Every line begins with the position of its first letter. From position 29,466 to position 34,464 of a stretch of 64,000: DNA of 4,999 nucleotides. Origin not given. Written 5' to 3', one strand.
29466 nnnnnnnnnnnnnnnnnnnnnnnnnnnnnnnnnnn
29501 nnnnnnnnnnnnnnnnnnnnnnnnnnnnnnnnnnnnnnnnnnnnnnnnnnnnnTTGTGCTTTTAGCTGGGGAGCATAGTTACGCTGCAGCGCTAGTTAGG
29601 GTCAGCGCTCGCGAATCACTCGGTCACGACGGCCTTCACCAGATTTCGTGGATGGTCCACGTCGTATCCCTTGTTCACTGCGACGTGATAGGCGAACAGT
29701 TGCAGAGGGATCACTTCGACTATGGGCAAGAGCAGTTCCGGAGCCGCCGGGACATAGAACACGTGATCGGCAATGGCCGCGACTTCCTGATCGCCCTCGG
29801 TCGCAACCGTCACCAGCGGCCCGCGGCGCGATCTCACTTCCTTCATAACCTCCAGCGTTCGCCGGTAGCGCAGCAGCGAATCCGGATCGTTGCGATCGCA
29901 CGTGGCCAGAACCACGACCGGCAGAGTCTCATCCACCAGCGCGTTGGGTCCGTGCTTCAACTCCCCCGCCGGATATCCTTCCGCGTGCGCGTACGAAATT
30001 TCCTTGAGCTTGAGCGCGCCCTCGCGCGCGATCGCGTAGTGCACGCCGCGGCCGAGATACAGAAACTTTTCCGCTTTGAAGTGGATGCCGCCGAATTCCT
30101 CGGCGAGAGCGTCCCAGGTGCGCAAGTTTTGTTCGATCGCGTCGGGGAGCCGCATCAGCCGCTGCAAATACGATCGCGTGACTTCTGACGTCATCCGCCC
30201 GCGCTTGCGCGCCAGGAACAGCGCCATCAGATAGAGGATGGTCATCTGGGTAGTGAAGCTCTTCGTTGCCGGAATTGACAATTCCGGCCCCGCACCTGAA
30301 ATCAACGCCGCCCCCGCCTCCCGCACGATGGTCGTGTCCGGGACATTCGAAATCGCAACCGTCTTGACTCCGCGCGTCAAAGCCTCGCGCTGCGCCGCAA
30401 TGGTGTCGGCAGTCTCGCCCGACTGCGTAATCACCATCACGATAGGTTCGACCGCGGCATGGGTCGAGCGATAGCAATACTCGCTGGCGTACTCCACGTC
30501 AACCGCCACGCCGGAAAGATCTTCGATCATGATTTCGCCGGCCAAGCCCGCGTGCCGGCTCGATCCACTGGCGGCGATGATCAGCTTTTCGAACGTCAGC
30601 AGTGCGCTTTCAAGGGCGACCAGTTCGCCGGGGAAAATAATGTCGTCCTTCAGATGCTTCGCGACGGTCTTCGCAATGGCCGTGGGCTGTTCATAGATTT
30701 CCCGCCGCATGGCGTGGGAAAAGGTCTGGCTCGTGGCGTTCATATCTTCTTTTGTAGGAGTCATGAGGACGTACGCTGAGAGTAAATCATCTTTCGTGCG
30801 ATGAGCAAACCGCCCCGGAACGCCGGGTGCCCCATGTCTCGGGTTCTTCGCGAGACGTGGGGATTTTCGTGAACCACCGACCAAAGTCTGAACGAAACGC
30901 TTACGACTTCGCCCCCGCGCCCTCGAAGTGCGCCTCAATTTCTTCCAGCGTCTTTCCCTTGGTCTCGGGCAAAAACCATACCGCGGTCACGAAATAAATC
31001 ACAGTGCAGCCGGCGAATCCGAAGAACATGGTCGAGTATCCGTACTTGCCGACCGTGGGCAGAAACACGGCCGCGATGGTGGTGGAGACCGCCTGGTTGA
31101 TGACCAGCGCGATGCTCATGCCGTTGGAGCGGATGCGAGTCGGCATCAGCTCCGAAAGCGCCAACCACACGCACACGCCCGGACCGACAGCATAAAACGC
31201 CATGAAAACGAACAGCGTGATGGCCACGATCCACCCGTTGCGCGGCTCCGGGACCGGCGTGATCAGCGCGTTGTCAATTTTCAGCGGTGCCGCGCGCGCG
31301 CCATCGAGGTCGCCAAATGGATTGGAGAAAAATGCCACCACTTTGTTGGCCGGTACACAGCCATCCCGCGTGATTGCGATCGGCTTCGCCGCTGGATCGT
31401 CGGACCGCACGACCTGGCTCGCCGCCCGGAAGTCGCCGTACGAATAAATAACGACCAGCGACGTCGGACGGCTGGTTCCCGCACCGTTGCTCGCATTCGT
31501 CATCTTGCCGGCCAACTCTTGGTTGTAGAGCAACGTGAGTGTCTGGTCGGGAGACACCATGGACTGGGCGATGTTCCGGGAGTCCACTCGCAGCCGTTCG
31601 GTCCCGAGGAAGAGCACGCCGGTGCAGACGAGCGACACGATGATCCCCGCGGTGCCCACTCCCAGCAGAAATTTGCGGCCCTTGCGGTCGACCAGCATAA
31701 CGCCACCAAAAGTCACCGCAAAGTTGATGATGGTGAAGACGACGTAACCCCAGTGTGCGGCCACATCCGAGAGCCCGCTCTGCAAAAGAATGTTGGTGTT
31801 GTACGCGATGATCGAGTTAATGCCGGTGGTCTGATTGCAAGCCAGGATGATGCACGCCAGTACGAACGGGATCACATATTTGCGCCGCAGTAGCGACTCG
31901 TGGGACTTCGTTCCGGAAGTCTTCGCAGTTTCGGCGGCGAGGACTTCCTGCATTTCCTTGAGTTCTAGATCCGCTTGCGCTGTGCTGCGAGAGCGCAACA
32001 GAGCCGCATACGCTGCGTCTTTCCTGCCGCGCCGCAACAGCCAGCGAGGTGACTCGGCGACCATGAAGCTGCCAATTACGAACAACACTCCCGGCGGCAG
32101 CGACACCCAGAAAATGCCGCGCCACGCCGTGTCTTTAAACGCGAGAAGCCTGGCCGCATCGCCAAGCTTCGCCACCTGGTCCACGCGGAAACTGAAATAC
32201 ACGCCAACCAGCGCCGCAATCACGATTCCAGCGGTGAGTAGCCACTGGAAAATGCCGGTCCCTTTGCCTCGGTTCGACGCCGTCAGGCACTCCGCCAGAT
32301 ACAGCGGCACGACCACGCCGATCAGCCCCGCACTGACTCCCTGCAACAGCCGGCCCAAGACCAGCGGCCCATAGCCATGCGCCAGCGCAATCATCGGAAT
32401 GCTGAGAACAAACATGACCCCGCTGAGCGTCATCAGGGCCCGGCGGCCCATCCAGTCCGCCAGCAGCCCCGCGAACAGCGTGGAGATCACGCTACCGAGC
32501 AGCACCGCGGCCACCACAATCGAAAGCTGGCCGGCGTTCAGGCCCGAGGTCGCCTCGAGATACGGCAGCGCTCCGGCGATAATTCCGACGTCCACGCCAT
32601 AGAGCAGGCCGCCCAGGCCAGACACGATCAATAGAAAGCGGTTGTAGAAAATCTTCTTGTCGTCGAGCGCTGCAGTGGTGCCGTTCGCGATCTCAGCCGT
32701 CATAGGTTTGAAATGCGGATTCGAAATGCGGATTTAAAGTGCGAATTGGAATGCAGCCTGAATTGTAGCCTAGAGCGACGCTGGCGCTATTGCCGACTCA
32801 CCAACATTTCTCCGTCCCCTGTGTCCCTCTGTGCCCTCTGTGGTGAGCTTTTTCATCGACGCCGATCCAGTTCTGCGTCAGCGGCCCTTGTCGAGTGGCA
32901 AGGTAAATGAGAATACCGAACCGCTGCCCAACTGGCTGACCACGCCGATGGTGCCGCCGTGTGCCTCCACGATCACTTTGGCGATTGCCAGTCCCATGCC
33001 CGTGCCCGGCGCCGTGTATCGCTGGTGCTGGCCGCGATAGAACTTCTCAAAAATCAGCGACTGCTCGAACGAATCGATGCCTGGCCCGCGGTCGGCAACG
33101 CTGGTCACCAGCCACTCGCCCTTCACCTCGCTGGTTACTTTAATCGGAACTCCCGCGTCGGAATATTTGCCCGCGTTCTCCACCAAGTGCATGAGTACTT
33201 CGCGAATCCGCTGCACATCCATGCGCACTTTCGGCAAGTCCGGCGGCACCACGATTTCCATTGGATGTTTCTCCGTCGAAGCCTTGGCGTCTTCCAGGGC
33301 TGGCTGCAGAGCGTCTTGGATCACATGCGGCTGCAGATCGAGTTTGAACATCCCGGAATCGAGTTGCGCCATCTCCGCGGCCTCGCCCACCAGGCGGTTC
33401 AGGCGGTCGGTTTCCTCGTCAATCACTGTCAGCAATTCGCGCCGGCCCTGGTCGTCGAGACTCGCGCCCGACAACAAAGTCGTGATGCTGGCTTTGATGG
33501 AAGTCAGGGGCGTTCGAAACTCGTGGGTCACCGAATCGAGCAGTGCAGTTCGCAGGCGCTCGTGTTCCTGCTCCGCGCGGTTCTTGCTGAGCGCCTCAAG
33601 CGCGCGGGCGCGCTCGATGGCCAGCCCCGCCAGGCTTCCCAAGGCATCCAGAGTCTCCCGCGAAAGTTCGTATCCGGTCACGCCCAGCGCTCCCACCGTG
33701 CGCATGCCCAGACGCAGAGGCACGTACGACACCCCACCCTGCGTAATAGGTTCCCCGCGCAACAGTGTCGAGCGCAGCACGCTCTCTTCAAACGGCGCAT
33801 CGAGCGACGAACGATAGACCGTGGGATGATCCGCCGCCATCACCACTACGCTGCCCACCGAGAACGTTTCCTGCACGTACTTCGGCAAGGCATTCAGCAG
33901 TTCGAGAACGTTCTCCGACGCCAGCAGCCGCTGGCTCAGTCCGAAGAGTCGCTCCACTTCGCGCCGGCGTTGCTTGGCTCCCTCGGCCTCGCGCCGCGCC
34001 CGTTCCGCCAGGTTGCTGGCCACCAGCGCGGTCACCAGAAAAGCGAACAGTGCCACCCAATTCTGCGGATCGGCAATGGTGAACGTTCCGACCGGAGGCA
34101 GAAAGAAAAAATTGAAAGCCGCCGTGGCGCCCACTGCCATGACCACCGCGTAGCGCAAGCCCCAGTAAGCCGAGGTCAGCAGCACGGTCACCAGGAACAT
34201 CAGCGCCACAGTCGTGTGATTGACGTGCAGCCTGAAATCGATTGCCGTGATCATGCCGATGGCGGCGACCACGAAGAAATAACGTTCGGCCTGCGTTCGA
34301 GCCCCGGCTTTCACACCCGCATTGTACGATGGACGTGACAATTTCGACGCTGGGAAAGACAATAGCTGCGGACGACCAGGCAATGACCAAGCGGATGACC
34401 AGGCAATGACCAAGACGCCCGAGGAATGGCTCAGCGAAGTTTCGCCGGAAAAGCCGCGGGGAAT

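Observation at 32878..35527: kdpD split into two genes transcribed divergently: a stand-alone KdpD-N/USP protein coupled to kdpE, and a separate DUF4118-GAF-HisKA-HATPase kinase on the other strand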

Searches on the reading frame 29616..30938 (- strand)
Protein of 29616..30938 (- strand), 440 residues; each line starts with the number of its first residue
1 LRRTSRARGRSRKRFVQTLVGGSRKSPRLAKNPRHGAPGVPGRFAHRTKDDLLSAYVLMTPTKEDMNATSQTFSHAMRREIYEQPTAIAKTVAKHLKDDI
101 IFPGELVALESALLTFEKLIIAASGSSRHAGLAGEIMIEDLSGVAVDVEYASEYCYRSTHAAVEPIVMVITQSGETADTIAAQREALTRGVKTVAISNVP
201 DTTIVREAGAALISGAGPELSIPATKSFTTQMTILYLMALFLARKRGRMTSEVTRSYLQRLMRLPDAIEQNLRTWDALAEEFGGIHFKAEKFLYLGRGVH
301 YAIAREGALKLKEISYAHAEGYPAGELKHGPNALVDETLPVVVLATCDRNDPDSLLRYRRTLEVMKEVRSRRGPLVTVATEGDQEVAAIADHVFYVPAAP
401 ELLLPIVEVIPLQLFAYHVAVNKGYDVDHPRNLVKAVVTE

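Call 8: search_protein_families(library=pfam, proteins=[window:29616-30938:-])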
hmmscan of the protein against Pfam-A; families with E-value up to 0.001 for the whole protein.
window:29616-30938:- (440 aa): 1 family
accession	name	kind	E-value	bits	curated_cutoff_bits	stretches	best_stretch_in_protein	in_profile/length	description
PF01380.27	SIS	-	1.1e-45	155.1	25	2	288-422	4-130/131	SIS domain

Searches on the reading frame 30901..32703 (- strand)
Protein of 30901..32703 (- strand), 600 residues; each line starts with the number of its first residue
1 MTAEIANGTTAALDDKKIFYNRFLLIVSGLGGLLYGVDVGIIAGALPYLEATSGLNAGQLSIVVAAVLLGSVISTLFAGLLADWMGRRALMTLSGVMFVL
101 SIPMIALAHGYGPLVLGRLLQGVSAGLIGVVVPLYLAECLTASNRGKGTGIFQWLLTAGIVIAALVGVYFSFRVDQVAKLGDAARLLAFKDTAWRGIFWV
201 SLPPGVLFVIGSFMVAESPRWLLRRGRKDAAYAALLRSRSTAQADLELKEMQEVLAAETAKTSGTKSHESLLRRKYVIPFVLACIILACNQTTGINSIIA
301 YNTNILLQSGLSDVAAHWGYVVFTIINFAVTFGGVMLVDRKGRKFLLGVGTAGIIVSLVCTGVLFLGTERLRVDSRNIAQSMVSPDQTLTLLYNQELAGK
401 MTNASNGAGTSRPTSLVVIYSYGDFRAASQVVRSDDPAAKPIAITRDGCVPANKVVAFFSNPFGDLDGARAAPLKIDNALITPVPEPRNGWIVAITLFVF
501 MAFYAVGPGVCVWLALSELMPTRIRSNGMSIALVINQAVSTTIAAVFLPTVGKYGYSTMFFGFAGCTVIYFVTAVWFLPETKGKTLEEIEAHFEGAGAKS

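Call 8: search_protein_families(library=pfam, proteins=[window:30901-32703:-])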
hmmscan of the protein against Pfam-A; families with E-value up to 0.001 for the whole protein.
window:30901-32703:- (600 aa): 2 families
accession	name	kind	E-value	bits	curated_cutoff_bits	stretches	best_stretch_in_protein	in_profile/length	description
PF00083.30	Sugar_tr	-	8.4e-83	279.2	22.3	2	26-370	3-344/452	Sugar (and other) transporter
PF07690.21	MFS_1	-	6.9e-29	101.3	33.4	1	30-365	3-289/347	Major Facilitator Superfamily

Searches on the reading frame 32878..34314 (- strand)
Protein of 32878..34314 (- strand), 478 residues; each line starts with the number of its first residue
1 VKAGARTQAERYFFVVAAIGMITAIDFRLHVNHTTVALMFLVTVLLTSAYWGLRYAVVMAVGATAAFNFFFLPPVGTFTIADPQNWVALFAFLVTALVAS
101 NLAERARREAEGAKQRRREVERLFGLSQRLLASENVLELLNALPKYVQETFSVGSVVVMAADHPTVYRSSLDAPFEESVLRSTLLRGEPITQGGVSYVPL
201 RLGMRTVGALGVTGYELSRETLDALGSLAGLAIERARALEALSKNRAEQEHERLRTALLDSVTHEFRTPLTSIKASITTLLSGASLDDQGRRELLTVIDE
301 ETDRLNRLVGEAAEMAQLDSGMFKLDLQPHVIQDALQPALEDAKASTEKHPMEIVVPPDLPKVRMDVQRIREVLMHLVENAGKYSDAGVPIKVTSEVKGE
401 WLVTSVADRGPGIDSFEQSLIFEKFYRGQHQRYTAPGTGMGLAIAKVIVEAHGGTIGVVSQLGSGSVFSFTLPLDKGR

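Call 8: search_protein_families(library=pfam, proteins=[window:32878-34314:-])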
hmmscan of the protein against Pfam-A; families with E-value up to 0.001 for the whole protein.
window:32878-34314:- (478 aa): 3 families
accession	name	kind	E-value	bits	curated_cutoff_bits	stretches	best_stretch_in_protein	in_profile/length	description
PF13493.11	DUF4118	-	5.8e-27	94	28.4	1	12-116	1-107/107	Domain of unknown function (DUF4118)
PF02518.31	HATPase_c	-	8.2e-24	84.6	26.4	1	366-475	2-110/111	Histidine kinase-, DNA gyrase B-, and HSP90-like ATPase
PF00512.31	HisKA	-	3.6e-12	46.6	26.9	1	255-321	2-66/66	His Kinase A (phospho-acceptor) domain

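Call 9: search_protein_families(library=ncbifam, proteins=[window:32878-34314:-], max_evalue=0.001)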
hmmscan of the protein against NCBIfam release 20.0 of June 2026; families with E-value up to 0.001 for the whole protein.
window:32878-34314:- (478 aa): 78 families (the best 25 are shown)
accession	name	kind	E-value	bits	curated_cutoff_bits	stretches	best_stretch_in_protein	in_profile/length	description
NF007793.0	PRK10490.1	equivalog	1.4e-59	202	1123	1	16-476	406-884/895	two-component system sensor histidine kinase KdpD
NF046044.1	PnpS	equivalog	3.7e-49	167.8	400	1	250-473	165-390/390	two-component system histidine kinase PnpS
NF033092.0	HK_WalK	equivalog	3.3e-44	151.5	725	1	248-474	365-594/594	cell wall metabolism sensor histidine kinase WalK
TIGR02966.1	phoR_proteo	equivalog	3.8e-40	137.9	334.2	1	251-472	110-333/333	phosphate regulon sensor histidine kinase PhoR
NF006800.0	PRK09303.1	equivalog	1.2e-38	133.1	342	1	253-474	149-377/383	histidine kinase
NF045911.1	TCSHisKinNblS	equivalog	1.6e-34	119.2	1000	1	250-473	383-619/621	two-component system sensor histidine kinase NblS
NF040691.1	MtrAB_MtrB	equivalog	2.1e-33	116.1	450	1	250-477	266-495/507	MtrAB system histidine kinase MtrB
NF041735.1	hist_kin_RppB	equivalog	5.4e-33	114.4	400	1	262-473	223-438/438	two-component system sensor histidine kinase RppB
TIGR02956.1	TMAO_torS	equivalog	6.8e-33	113.8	676.5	1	243-477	453-685/967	TMAO reductase system sensor histidine kinase/response regulator TorS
NF008468.0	PRK11360.1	equivalog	7.1e-33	113.8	646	1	251-476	390-610/616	two-component system sensor histidine kinase AtoS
NF033093.1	HK_VicK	exception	8.8e-32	110.3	680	1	241-476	194-437/448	cell wall metabolism sensor histidine kinase VicK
NF011874.0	PRK15347.1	equivalog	5e-31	107.6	852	1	234-475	379-615/921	two component system sensor kinase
NF047874.1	MASE3_PAS_HK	subfamily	1.6e-30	106.5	560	1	246-474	389-625/655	MASE3 domain-containing sensor histidine kinase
NF008312.0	PRK11100.1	equivalog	2.4e-30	105.8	356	1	256-474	257-474/477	two-component system sensor histidine kinase CreC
NF033091.0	HK_VanS_ACDEFG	equivalog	2e-29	102.6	400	1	243-471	62-291/293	vancomycin resistance histidine kinase VanS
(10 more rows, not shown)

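Call 10: search_solved_structures(query=window:32878-34314:-, max_evalue=0.00001)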
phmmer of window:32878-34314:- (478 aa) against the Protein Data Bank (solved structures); distinct sequences matched with E-value up to 0.00001: 55.
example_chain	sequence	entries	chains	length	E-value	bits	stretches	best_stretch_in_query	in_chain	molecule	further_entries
5uht_A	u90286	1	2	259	1.7e-33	119.4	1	250-476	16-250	Sensor histidine kinase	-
2c2a_A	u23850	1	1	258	1.7e-33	119.3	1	250-476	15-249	SENSOR HISTIDINE KINASE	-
3dge_A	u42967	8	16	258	1.7e-33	119.3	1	250-476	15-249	Sensor protein | Histidine kinase | Sensor histidine kinase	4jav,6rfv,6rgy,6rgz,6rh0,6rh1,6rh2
6azr_A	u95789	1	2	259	8.5e-33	117.1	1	250-476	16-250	Sensor histidine kinase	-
6rh7_A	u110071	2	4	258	4.3e-32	114.8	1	250-476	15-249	Sensor histidine kinase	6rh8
4jas_A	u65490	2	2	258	1.3e-31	113.2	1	250-476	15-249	Histidine kinase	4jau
6lgq_C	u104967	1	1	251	3.7e-31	111.6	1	251-474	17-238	Histidine kinase KdpD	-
4i5s_A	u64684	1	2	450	3.8e-29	105.1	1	244-475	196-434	Putative histidine kinase CovS; VicK-like protein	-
5c93_A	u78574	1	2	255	2.3e-27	99.1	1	250-475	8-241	Histidine kinase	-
4u7n_A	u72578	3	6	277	2.6e-27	99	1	249-475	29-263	Histidine protein kinase sensor protein | Histidine kinase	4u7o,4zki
6paj_A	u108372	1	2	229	2.6e-25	92.4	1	254-473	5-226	Sensor protein SrrB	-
6qrj_A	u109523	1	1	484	7.7e-25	90.8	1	259-474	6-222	Hybrid kinase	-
4q20_A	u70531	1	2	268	1e-24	90.4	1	243-473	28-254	Sensor protein DivL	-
9jfj_A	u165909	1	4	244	1e-24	90.4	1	257-475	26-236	Sensor histidine kinase ZraS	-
7z8n_A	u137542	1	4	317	1.1e-24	90.3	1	244-476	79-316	Histidine kinase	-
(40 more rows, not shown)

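Call 25: search_protein_families(library=pfam, proteins=[window:32878-34314:-], max_evalue=10)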
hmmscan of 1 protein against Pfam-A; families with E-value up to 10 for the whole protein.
window:32878-34314:- (478 aa): 6 families
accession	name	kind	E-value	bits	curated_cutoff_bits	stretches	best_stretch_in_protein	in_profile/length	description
PF13493.11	DUF4118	-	5.8e-27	94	28.4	1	12-116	1-107/107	Domain of unknown function (DUF4118)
PF02518.31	HATPase_c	-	8.2e-24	84.6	26.4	1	366-475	2-110/111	Histidine kinase-, DNA gyrase B-, and HSP90-like ATPase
PF00512.31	HisKA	-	3.6e-12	46.6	26.9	1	255-321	2-66/66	His Kinase A (phospho-acceptor) domain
PF13581.12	HATPase_c_2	-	0.032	14.7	27.4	1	372-449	38-109/127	Histidine kinase-like ATPase domain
PF19992.4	DUF6427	-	0.043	13.5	25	1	10-79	67-134/301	Family of unknown function (DUF6427)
PF07296.16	TraP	-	0.33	10.6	25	1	33-68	9-44/202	TraP protein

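Call 40: find_homologous_proteins(query=window:32878-34314:-, max_evalue=1e-20)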
Query window:32878-34314:- (478 aa): 8000 proteins with E <= 1e-20 among 8000 candidates; the best 120 are listed.
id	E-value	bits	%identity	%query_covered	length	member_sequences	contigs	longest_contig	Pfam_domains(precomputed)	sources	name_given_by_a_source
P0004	1.5e-280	948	93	99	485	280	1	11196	PF02518.32,PF00512.32,PF13493.12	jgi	jgi:two-component system, OmpR family, sensor histidine kinase KdpD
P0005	1.3e-277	939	91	100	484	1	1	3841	PF02518.32,PF00512.32,PF13493.12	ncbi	-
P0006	2.9e-276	934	92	98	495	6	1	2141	PF02518.32,PF00512.32,PF13493.12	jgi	-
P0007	3.7e-276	934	91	100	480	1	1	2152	PF02518.32,PF00512.32,PF13493.12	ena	-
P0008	4.3e-276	934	91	100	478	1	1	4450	PF02518.32,PF00512.32,PF13493.12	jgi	jgi:two-component system, OmpR family, sensor histidine kinase KdpD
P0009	5.2e-276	933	90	100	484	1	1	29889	PF02518.32,PF00512.32,PF13493.12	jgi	jgi:two-component system, OmpR family, sensor histidine kinase KdpD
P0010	7.2e-276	933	92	99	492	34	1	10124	PF02518.32,PF00512.32,PF13493.12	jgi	jgi:two-component system, OmpR family, sensor histidine kinase KdpD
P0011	7.7e-276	933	91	100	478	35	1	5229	PF02518.32,PF00512.32,PF13493.12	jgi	jgi:two-component system, OmpR family, sensor histidine kinase KdpD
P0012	1.1e-275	932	92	100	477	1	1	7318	PF02518.32,PF00512.32,PF13493.12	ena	-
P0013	1.2e-275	932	90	100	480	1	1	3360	PF02518.32,PF00512.32,PF13493.12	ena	-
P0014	2.1e-275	931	91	99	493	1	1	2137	PF02518.32,PF00512.32,PF13493.12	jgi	jgi:two-component system, OmpR family, sensor histidine kinase KdpD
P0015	2.8e-275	931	90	100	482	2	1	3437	PF02518.32,PF00512.32,PF13493.12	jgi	jgi:two-component system, OmpR family, sensor histidine kinase KdpD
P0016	3.3e-275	931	91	100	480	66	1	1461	PF02518.32,PF00512.32,PF13493.12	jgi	jgi:two-component system sensor histidine kinase KdpD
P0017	9.0e-275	929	90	100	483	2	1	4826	PF02518.32,PF00512.32,PF13493.12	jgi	jgi:two-component system sensor histidine kinase KdpD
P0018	2.5e-274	928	90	100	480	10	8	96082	PF02518.32,PF00512.32,PF13493.12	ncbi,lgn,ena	-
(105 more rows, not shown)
